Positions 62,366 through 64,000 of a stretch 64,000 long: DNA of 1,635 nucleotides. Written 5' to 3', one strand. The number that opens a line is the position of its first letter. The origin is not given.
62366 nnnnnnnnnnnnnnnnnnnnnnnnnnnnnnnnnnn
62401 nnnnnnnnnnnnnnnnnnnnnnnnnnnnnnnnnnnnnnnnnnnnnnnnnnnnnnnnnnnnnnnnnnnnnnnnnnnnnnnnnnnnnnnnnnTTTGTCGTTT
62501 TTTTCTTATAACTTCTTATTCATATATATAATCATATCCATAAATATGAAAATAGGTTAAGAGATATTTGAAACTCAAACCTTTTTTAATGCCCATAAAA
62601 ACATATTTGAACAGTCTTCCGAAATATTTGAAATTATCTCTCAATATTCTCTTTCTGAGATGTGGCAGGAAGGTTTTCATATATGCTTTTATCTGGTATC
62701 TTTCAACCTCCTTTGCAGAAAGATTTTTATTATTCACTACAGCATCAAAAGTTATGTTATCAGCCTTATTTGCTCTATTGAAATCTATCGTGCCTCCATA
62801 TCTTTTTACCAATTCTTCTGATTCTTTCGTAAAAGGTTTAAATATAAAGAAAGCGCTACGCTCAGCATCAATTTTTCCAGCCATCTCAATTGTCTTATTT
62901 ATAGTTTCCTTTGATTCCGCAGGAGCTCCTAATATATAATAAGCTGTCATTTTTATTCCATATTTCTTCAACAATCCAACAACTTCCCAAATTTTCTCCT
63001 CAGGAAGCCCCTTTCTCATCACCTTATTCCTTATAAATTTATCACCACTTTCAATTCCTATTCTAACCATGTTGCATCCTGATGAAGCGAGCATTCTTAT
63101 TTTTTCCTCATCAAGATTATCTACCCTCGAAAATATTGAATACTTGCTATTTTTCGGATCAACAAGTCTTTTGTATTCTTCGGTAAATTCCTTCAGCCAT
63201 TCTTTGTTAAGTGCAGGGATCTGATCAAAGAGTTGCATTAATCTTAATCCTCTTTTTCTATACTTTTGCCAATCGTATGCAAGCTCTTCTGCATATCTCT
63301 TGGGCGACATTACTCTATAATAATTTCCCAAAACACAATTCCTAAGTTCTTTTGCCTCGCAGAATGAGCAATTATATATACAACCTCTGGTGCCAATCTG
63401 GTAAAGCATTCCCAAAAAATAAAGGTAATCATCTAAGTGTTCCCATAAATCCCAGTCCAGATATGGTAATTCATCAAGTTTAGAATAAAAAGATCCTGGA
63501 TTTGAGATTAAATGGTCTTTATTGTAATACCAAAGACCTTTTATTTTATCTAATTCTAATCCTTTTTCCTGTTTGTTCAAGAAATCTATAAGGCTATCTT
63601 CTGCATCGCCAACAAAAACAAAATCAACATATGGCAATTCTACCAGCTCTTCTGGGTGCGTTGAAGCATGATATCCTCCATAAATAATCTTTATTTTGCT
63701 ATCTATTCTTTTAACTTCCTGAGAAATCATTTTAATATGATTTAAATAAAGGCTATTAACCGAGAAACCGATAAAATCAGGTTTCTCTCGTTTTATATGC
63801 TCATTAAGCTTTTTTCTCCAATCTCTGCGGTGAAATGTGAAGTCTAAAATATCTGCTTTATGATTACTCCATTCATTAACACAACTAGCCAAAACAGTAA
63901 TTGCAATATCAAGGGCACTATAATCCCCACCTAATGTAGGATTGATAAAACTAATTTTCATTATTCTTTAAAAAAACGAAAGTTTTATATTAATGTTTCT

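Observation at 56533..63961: Glycan-modification cluster with two class-B (B12) radical-SAM enzymes flanking two GT-C-like membrane proteins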

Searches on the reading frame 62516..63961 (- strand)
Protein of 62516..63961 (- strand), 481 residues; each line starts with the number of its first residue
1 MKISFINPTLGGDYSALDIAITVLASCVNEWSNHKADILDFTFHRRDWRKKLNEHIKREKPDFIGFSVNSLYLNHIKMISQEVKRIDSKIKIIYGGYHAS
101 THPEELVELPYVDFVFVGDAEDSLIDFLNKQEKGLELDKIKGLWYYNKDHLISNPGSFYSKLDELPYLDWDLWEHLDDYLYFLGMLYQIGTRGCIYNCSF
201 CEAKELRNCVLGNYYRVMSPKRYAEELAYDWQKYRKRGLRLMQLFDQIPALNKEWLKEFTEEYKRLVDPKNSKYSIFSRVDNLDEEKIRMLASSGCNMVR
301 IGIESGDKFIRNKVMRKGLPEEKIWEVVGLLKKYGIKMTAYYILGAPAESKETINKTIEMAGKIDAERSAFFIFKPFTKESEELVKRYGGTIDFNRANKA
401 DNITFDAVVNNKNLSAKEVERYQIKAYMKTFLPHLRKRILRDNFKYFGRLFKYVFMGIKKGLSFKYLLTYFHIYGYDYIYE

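Call 3: search_protein_families(library=pfam, proteins=[window:62516-63961:-], max_evalue=0.1)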
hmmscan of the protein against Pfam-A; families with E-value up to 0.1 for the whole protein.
window:62516-63961:- (481 aa): 4 families
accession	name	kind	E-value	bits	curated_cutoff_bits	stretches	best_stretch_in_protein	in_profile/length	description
PF04055.27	Radical_SAM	-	2.5e-18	67.2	29.5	1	191-360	4-165/166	Radical SAM superfamily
PF02310.24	B12-binding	-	6.3e-18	65.2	32.1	1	17-124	13-117/121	B12 binding domain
PF19864.5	Radical_SAM_N2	-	0.0023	17.9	29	1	69-131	68-125/151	Radical SAM proteins, N-terminal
PF19238.5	Radical_SAM_2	-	0.021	14.9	26.7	0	277-361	58-141/151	Radical SAM-like domain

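Call 4: search_protein_families(library=ncbifam, proteins=[window:62516-63961:-], max_evalue=0.1)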
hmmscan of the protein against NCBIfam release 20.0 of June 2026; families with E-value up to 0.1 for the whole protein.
window:62516-63961:- (481 aa): 35 families (the best 25 are shown)
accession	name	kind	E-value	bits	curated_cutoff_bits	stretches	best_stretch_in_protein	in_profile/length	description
TIGR03471.1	HpnJ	equivalog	2e-29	102.8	577.6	1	72-429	81-431/472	hopanoid biosynthesis associated radical SAM protein HpnJ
TIGR02026.1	BchE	equivalog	3e-28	98.9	481.35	1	49-434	52-435/497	magnesium-protoporphyrin IX monomethyl ester anaerobic oxidative cyclase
NF050148.1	rSAM_ApyD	equivalog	2.7e-27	95.5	750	1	49-365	63-367/645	RiPP biosynthesis radical SAM protein ApyD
TIGR04013.1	B12_SAM_MJ_1487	hypoth_equivalog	7.3e-25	87.6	251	2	47-205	30-171/382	TIGR04013 family B12-binding domain/radical SAM domain-containing protein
TIGR04385.1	B12_rSAM_cofa1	equivalog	3.1e-23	82.7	450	1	18-364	20-364/438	B12 lower ligand biosynthesis radical SAM protein BzaD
TIGR04072.2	rSAM_ladder_B12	equivalog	2e-22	79.4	360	1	19-374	19-357/443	lipid biosynthesis B12-binding/radical SAM protein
TIGR04479.1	bcpD_PhpK_rSAM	subfamily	2.6e-21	75.6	600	1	14-361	65-406/504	PhpK family radical SAM P-methyltransferase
TIGR03975.1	rSAM_ocin_1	subfamily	2.4e-20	72.6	281.85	1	50-360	118-426/606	RiPP maturation radical SAM C-methyltransferase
TIGR04014.1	B12_SAM_MJ_0865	equivalog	2.5e-20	72.7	360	1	46-364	24-336/434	methyl-coenzyme M reductase glutamine C-methyltransferase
TIGR04190.1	B12_SAM_Ta0216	equivalog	1.3e-16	60.3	500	1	79-364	99-394/554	TIGR04190 family B12-binding domain/radical SAM domain protein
NF038361.1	rSAM_Sden_1168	equivalog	3.8e-16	58.7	575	1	20-421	101-506/560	Sden_1168 family B12-binding radical SAM P-methyltransferase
TIGR04367.1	HpnR_B12_rSAM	equivalog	2.4e-14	52.8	650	1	32-339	35-328/490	hopanoid C-3 methylase HpnR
NF045585.1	rSAM_slr0320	equivalog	6.2e-14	51.4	775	1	74-361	123-406/511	photosystem II high light acclimation radical SAM protein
TIGR04428.1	B12_rSAM_trp_MT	equivalog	7.1e-14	51.1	500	2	20-145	18-151/558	tryptophan 2-C-methyltransferase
NF033070.1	rSAM_AprD4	equivalog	1.7e-13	50.3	500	1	275-421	277-422/456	AprD4 family radical SAM diol-dehydratase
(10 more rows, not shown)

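Call 10: search_solved_structures(query=window:62516-63961:-, max_evalue=0.01)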
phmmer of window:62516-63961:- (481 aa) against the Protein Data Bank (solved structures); distinct sequences matched with E-value up to 0.01: 5.
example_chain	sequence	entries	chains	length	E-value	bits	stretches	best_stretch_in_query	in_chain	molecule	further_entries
9ccb_A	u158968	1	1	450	1.5e-10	43.9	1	98-368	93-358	Radical SAM core domain-containing protein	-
6fd2_B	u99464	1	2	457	4.5e-10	42.3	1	274-378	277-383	Putative apramycin biosynthetic oxidoreductase 4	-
6wte_A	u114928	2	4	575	4.5e-10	42.3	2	20-143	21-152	B12-binding domain-containing protein | Tryptophan-C2-methyltransferase containing B12-binding domain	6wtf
5ul2_A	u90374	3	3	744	8.7e-05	24.9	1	52-203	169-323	OxsB protein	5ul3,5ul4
4q37_A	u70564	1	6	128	0.0015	20.8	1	52-134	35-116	Radical SAM protein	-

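Call 12: find_encoding_contigs(protein=window:62516-63961:-, flank=10000, max_places=6)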
Protein window:62516-63961:- (481 aa): 3 contigs read that carry it; 3 places shown.
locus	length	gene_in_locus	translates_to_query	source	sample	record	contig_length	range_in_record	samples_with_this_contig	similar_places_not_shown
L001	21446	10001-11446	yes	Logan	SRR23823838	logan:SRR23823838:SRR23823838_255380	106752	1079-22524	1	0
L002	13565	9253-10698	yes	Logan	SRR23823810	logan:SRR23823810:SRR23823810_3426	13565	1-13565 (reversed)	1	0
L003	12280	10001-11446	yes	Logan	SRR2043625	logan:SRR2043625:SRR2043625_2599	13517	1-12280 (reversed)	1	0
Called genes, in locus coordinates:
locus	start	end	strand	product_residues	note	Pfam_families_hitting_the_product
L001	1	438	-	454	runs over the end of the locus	PF04055:Radical_SAM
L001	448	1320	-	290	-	PF04055:Radical_SAM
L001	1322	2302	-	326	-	-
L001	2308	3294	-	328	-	PF04055:Radical_SAM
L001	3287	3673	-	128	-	-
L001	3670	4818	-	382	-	PF01478:Peptidase_A24 (weak), PF06819:Arc_PepC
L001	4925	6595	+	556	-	PF04055:Radical_SAM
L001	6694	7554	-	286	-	PF04055:Radical_SAM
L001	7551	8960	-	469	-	PF04055:Radical_SAM, PF13353:Fer4_12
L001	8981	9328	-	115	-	-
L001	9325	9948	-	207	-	PF27806:HxsD (weak)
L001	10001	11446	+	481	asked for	PF02310:B12-binding, PF04055:Radical_SAM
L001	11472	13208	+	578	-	-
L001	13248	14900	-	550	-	-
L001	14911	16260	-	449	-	PF04055:Radical_SAM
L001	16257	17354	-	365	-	PF01041:DegT_DnrJ_EryC1, PF00155:Aminotran_1_2 (weak), PF00266:Aminotran_5, PF01212:Beta_elim_lyase, PF05889:SepSecS (weak)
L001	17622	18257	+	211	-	-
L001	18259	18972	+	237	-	-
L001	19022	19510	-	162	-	-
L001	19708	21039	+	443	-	PF00919:UPF0004, PF04055:Radical_SAM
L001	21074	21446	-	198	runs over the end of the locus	-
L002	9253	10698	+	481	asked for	PF02310:B12-binding, PF04055:Radical_SAM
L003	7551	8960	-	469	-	PF04055:Radical_SAM, PF13353:Fer4_12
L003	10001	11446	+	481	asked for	PF02310:B12-binding, PF04055:Radical_SAM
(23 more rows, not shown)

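Call 16: search_protein_families(library=ncbifam, proteins=[L001:9325-9948:-, L001:8981-9328:-, L001:7551-8960:-, L001:6694-7554:-, L001:4925-6595:+, L001:3670-4818:-, L001:3287-3673:-, L001:2308-3297:-, L001:1322-2311:-, L001:448-1320:-], max_evalue=0.01)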
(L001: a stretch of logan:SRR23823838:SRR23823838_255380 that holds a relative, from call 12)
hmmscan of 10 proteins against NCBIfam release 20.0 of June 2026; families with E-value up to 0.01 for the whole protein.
L001:9325-9948:- (207 aa): 1 family
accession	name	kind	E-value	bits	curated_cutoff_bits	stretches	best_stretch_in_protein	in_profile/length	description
TIGR03976.1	chp_LLNDYxLRE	equivalog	2.7e-07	30.8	50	1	34-119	2-88/90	His-Xaa-Ser system protein HxsD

L001:8981-9328:- (115 aa): 0 families

L001:7551-8960:- (469 aa): 76 families (the best 25 are shown)
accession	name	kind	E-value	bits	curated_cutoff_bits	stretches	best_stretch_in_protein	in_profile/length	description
TIGR03978.1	rSAM_paired_1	equivalog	1.9e-117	392.9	370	1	9-464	2-466/466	His-Xaa-Ser system radical SAM maturase HxsB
NF047865.1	rSAM_PapB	equivalog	2.7e-44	151.7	340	1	83-425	3-326/330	PapB family radical SAM/SPASM ranthipeptide maturase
TIGR04064.1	rSAM_nif11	equivalog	6.2e-40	137.3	518.7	2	10-232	4-225/459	nif11-like peptide radical SAM maturase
TIGR04068.1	rSAM_ocin_clost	equivalog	1.2e-38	133.2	500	1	10-424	2-429/462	Cys-rich peptide radical SAM maturase CcpM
TIGR04163.1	rSAM_cobopep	equivalog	9.6e-36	123.4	375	1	87-455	67-424/428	peptide-modifying radical SAM enzyme CbpB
TIGR03942.1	sulfatase_rSAM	equivalog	2e-34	119.2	349.45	1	92-450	9-357/363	anaerobic sulfatase maturase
TIGR03974.1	rSAM_six_Cys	equivalog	9.4e-34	117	425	1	92-437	105-436/451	thioether cross-link-forming SCIFF peptide maturase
TIGR03906.1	quino_hemo_SAM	equivalog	2.4e-31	108.9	453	1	91-424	101-423/467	quinohemoprotein amine dehydrogenase maturation protein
NF041298.1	rSAM_mat_DynA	equivalog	1.5e-30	106.4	450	1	87-452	4-355/356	dynobactin maturation radical SAM/SPASM protein DynA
NF040492.1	not_ScfB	exception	6.3e-29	101.1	855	1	93-445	104-443/450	ScfB-related radical SAM/SPASM orphan maturase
TIGR04280.1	geopep_mat_rSAM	hypoth_equivalog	3.9e-26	92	400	2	6-229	6-228/428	geopeptide radical SAM maturase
NF041707.1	rSAM_YhhB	equivalog_domain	6.9e-24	84.4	445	1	92-305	10-223/369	cyclophane-forming radical SAM/SPASM peptide maturase YhhB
NF038170.1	lachnocin_rSAM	equivalog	8.2e-24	84.2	550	1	90-461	82-435/440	lachnocin radical SAM maturase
NF038107.1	rSAM_NF038107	equivalog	1.1e-23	83.8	600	1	17-258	25-260/444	Cys-every-fifth radical SAM/SPASM peptide maturase CefB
NF010321.0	PRK13758.1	equivalog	2.1e-23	83.1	441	1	85-451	6-363/370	anaerobic sulfatase-maturase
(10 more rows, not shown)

L001:6694-7554:- (286 aa): 58 families (the best 25 are shown)
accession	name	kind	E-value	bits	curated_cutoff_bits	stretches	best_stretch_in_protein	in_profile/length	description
TIGR03977.1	rSAM_pair_HxsC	equivalog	6.3e-29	100.8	267.9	1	2-271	16-291/292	His-Xaa-Ser system radical SAM maturase HxsC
TIGR04545.1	rSAM_ahbD_hemeb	equivalog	1.3e-16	60.9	500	1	17-201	6-193/339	heme b synthase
TIGR04055.1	rSAM_NirJ2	equivalog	9.7e-16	58.2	500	1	18-265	7-249/326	putative heme d1 biosynthesis radical SAM protein NirJ2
NF038332.1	rSAM_rare_HxsC4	exception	5.9e-15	55.3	500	1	8-213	11-224/335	radical SAM protein HxsC4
NF050035.1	rSAM_WgK_link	exception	9.1e-15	54.5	650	1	15-191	13-192/367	radical SAM/SPASM peptide maturase WgkB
TIGR04250.1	SCM_rSAM_ScmE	equivalog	2.8e-13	49.5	400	1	14-171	6-166/358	SynChlorMet cassette radical SAM/SPASM protein ScmE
NF045574.1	sacti_mat_StsB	exception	8e-13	48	625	1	17-190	102-276/466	StsB family radical SAM/SPASM domain sactipeptide maturase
TIGR03962.1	mycofact_rSAM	equivalog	2.2e-12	46.8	265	1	17-177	18-180/339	mycofactocin radical SAM maturase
TIGR04053.2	TIGR04053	equivalog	2.4e-11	43.5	395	1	18-192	15-195/366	TIGR04053 family radical SAM/SPASM domain-containing protein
TIGR04317.1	W_rSAM_matur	equivalog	3.4e-11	42.9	380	1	13-175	6-176/349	tungsten cofactor oxidoreductase radical SAM maturase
NF041298.1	rSAM_mat_DynA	equivalog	4.7e-10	39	450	1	18-196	8-199/356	dynobactin maturation radical SAM/SPASM protein DynA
TIGR02109.1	PQQ_syn_pqqE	equivalog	4.7e-10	38.9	381.35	1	16-217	12-216/358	pyrroloquinoline quinone biosynthesis protein PqqE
TIGR04133.1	rSAM_w_lipo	hypoth_equivalog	2.7e-09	36.4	425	1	18-193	31-212/350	TIGR04133 family radical SAM/SPASM protein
TIGR02495.1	NrdG2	equivalog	3.8e-09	36.2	131.15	1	21-176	26-183/193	anaerobic ribonucleoside-triphosphate reductase activating protein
TIGR02666.1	moaA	equivalog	7.5e-09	35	284.05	1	15-219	14-228/336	GTP 3',8-cyclase MoaA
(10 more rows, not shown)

L001:4925-6595:+ (556 aa): 48 families (the best 25 are shown)
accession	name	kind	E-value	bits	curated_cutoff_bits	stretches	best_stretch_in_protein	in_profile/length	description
TIGR03977.1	rSAM_pair_HxsC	equivalog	1.6e-24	86.3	267.9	1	7-233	28-254/292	His-Xaa-Ser system radical SAM maturase HxsC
TIGR02668.1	moaA_archaeal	equivalog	2.7e-24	85.7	325.25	1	5-166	11-175/303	GTP 3',8-cyclase MoaA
NF001199.0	PRK00164.2-1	equivalog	1.5e-22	80.2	231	1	6-162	14-173/308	GTP 3',8-cyclase MoaA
TIGR02666.1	moaA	equivalog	3e-20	72.4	284.05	1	8-168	14-184/336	GTP 3',8-cyclase MoaA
TIGR04545.1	rSAM_ahbD_hemeb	equivalog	2.2e-18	66.8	500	1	10-228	6-218/339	heme b synthase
TIGR04317.1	W_rSAM_matur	equivalog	8.5e-16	58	380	1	3-163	3-170/349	tungsten cofactor oxidoreductase radical SAM maturase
NF045702.1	rSAM_GDGT_ether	equivalog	1.8e-14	53.3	450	1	8-192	90-281/486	tetraether lipid synthase Tes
NF045646.2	rSAM_Se_TrsS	equivalog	3.9e-14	52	490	1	8-186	90-273/441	radical SAM (seleno)protein TrsS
TIGR04055.1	rSAM_NirJ2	equivalog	7.5e-14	52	500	1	14-184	10-179/326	putative heme d1 biosynthesis radical SAM protein NirJ2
TIGR04054.1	rSAM_NirJ1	equivalog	8.3e-14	51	650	1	10-197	42-224/387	putative heme d1 biosynthesis radical SAM protein NirJ1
TIGR04347.1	pseudo_SAM_Halo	equivalog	9e-14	51.5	525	1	12-183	46-216/390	TIGR04347 family pseudo-SAM/SPASM protein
TIGR04546.1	rSAM_ahbC_deAc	equivalog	1.2e-13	50.7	650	1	10-165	45-201/390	12,18-didecarboxysiroheme deacetylase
TIGR02109.1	PQQ_syn_pqqE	equivalog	2e-13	50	381.35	1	9-164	12-169/358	pyrroloquinoline quinone biosynthesis protein PqqE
NF038332.1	rSAM_rare_HxsC4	exception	2.1e-13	50.2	500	1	8-302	18-335/335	radical SAM protein HxsC4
TIGR04251.1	SCM_rSAM_ScmF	equivalog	2.4e-13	50.2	400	1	5-196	5-202/353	SynChlorMet cassette radical SAM/SPASM protein ScmF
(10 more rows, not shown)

L001:3670-4818:- (382 aa): 0 families

L001:3287-3673:- (128 aa): 0 families

L001:2308-3297:- (329 aa): 48 families (the best 25 are shown)
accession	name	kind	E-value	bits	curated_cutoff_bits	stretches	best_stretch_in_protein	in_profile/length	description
NF038332.1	rSAM_rare_HxsC4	exception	9.4e-47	159.8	500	1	8-302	13-335/335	radical SAM protein HxsC4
TIGR03977.1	rSAM_pair_HxsC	equivalog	1.5e-28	99.6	267.9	1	19-233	35-254/292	His-Xaa-Ser system radical SAM maturase HxsC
TIGR04053.2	TIGR04053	equivalog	2.3e-22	79.8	395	1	19-209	18-211/366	TIGR04053 family radical SAM/SPASM domain-containing protein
TIGR04055.1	rSAM_NirJ2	equivalog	1.5e-20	74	500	1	14-210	5-203/326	putative heme d1 biosynthesis radical SAM protein NirJ2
TIGR04466.1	rSAM_BlsE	equivalog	1.1e-19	71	400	1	17-183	11-174/327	cytosylglucuronate decarboxylase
TIGR04545.1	rSAM_ahbD_hemeb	equivalog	1.3e-18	67.5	500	1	18-195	9-187/339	heme b synthase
TIGR04051.1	rSAM_NirJ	equivalog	3.9e-17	62.3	515.45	1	19-193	12-185/354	heme d1 biosynthesis radical SAM protein NirJ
TIGR02668.1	moaA_archaeal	equivalog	4.9e-17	61.9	325.25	1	16-210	17-212/303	GTP 3',8-cyclase MoaA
TIGR04347.1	pseudo_SAM_Halo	equivalog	6.6e-17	61.8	525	1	18-188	47-216/390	TIGR04347 family pseudo-SAM/SPASM protein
TIGR02109.1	PQQ_syn_pqqE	equivalog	4.1e-16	58.9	381.35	1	17-206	15-204/358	pyrroloquinoline quinone biosynthesis protein PqqE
NF045702.1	rSAM_GDGT_ether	equivalog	5.9e-16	58.2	450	1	18-158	95-239/486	tetraether lipid synthase Tes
TIGR03913.1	rad_SAM_trio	equivalog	9.6e-16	57.2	591.75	1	19-193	29-201/477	GDL motif peptide-associated radical SAM/SPASM maturase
NF045646.2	rSAM_Se_TrsS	equivalog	2e-15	56.3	490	1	18-158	95-237/441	radical SAM (seleno)protein TrsS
TIGR02666.1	moaA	equivalog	3.5e-15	55.8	284.05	1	19-210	20-218/336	GTP 3',8-cyclase MoaA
TIGR04054.1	rSAM_NirJ1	equivalog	7.3e-15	54.5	650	1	18-186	45-212/387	putative heme d1 biosynthesis radical SAM protein NirJ1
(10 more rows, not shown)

L001:1322-2311:- (329 aa): 0 families

L001:448-1320:- (290 aa): 56 families (the best 25 are shown)
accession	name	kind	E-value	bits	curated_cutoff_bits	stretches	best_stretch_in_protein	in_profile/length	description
TIGR03977.1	rSAM_pair_HxsC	equivalog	1.4e-32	112.8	267.9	1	11-276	29-290/292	His-Xaa-Ser system radical SAM maturase HxsC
NF038332.1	rSAM_rare_HxsC4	exception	4.8e-27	95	500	2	8-211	15-225/335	radical SAM protein HxsC4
TIGR04545.1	rSAM_ahbD_hemeb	equivalog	4.5e-21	75.6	500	1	11-191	4-186/339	heme b synthase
TIGR02668.1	moaA_archaeal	equivalog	1.7e-20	73.2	325.25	1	11-186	14-190/303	GTP 3',8-cyclase MoaA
TIGR04055.1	rSAM_NirJ2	equivalog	3.3e-20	72.9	500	1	13-206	6-199/326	putative heme d1 biosynthesis radical SAM protein NirJ2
NF045574.1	sacti_mat_StsB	exception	2.1e-19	69.7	625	1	12-199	101-286/466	StsB family radical SAM/SPASM domain sactipeptide maturase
TIGR02666.1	moaA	equivalog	6.5e-19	68.1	284.05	1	9-170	12-181/336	GTP 3',8-cyclase MoaA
TIGR04054.1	rSAM_NirJ1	equivalog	1.2e-18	67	650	1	8-179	37-207/387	putative heme d1 biosynthesis radical SAM protein NirJ1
TIGR04053.2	TIGR04053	equivalog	7.8e-18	64.8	395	1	9-189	10-193/366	TIGR04053 family radical SAM/SPASM domain-containing protein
NF038283.1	viperin_w_prok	equivalog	9.1e-18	64.4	180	1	13-161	8-169/281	viperin family antiviral radical SAM protein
NF001199.0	PRK00164.2-1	equivalog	1.1e-17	64.2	231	1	11-166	16-172/308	GTP 3',8-cyclase MoaA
TIGR02109.1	PQQ_syn_pqqE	equivalog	2.1e-16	59.8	381.35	1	9-192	9-192/358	pyrroloquinoline quinone biosynthesis protein PqqE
TIGR04317.1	W_rSAM_matur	equivalog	1.2e-15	57.5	380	1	8-203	5-205/349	tungsten cofactor oxidoreductase radical SAM maturase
TIGR04251.1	SCM_rSAM_ScmF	equivalog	1.5e-15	57.4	400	1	13-218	10-214/353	SynChlorMet cassette radical SAM/SPASM protein ScmF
NF050035.1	rSAM_WgK_link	exception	1.8e-15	56.8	650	1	8-226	10-227/367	radical SAM/SPASM peptide maturase WgkB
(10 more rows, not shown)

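Call 17: search_protein_families(library=pfam, proteins=[L001:9325-9948:-, L001:8981-9328:-, L001:7551-8960:-, L001:6694-7554:-, L001:4925-6595:+, L001:3670-4818:-, L001:3287-3673:-, L001:2308-3297:-, L001:1322-2311:-, L001:448-1320:-], max_evalue=0.01)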
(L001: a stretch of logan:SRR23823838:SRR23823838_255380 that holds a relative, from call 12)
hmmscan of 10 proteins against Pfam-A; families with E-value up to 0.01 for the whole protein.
L001:9325-9948:- (207 aa): 0 families

L001:8981-9328:- (115 aa): 0 families

L001:7551-8960:- (469 aa): 3 families
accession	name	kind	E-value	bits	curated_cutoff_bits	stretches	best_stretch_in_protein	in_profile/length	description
PF04055.27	Radical_SAM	-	9.8e-18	65.3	29.5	1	88-259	1-164/166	Radical SAM superfamily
PF13353.11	Fer4_12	-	3.1e-08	34.4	22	1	87-200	8-118/137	4Fe-4S single cluster domain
PF13186.11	SPASM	-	0.00034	21.3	21.5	1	344-407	1-67/67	Iron-sulfur cluster-binding domain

L001:6694-7554:- (286 aa): 2 families
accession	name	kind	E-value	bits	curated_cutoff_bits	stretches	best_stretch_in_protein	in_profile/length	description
PF04055.27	Radical_SAM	-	3.2e-18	66.9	29.5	1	15-160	1-156/166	Radical SAM superfamily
PF13353.11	Fer4_12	-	0.0012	19.6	22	1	20-116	14-114/137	4Fe-4S single cluster domain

L001:4925-6595:+ (556 aa): 2 families
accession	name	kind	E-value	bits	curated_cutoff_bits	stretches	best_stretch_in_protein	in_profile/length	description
PF04055.27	Radical_SAM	-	5.7e-23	82.3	29.5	1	10-154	3-156/166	Radical SAM superfamily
PF13353.11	Fer4_12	-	0.0086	16.8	22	0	11-89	12-97/137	4Fe-4S single cluster domain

L001:3670-4818:- (382 aa): 2 families
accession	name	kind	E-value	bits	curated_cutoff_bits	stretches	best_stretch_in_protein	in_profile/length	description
PF06819.16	Arc_PepC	-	3.4e-08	34.1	23.4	1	236-342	3-105/110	Archaeal Peptidase A24 C-terminal Domain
PF01478.23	Peptidase_A24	-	6.4e-07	30.2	26.5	1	12-130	4-102/104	Type IV leader peptidase family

L001:3287-3673:- (128 aa): 0 families

L001:2308-3297:- (329 aa): 1 family
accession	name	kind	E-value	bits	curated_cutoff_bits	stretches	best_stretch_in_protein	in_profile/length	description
PF04055.27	Radical_SAM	-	3.8e-21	76.4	29.5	1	15-170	3-165/166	Radical SAM superfamily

L001:1322-2311:- (329 aa): 0 families

L001:448-1320:- (290 aa): 1 family
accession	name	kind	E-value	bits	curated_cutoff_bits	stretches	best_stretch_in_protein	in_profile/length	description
PF04055.27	Radical_SAM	-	2.4e-19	70.5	29.5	1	13-168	3-165/166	Radical SAM superfamily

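Call 34: search_protein_families(library=padloc, proteins=[window:62516-63961:-, L001:9325-9948:-, L001:8981-9328:-, L001:7551-8960:-, L001:6694-7554:-, L001:2308-3297:-], max_evalue=0.01)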
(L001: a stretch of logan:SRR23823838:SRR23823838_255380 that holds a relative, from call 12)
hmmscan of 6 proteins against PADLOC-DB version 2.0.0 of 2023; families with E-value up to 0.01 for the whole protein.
window:62516-63961:- (481 aa): 1 family
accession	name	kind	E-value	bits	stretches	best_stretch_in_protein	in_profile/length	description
PDLC04689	PDC-M51A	-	4.2e-10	37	1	41-210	50-209/420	-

L001:9325-9948:- (207 aa): 0 families

L001:8981-9328:- (115 aa): 0 families

L001:7551-8960:- (469 aa): 2 families
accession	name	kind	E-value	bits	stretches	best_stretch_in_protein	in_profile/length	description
PDLC02903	pVip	-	1.7e-15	55.2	1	91-282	7-177/257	Viperins not associated with kinases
PDLC02904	pVip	-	3.1e-12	44.6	1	92-281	11-180/262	Viperins associated with kinases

L001:6694-7554:- (286 aa): 3 families
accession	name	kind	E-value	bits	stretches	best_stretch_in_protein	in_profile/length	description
PDLC02903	pVip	-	7.2e-12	43.3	1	17-161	6-151/257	Viperins not associated with kinases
PDLC02904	pVip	-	4.9e-11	40.6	1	17-206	9-197/262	Viperins associated with kinases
PDLC02905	pVip-kinase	-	0.0001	19.7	1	20-169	191-349/474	Viperin-kinase fusion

L001:2308-3297:- (329 aa): 3 families
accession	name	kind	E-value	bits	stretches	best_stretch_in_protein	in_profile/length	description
PDLC02904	pVip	-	8.9e-14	49.6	1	19-189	13-180/262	Viperins associated with kinases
PDLC02903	pVip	-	6.8e-13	46.7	1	18-209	9-191/257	Viperins not associated with kinases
PDLC02905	pVip-kinase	-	2.8e-05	21.6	1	18-208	191-388/474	Viperin-kinase fusion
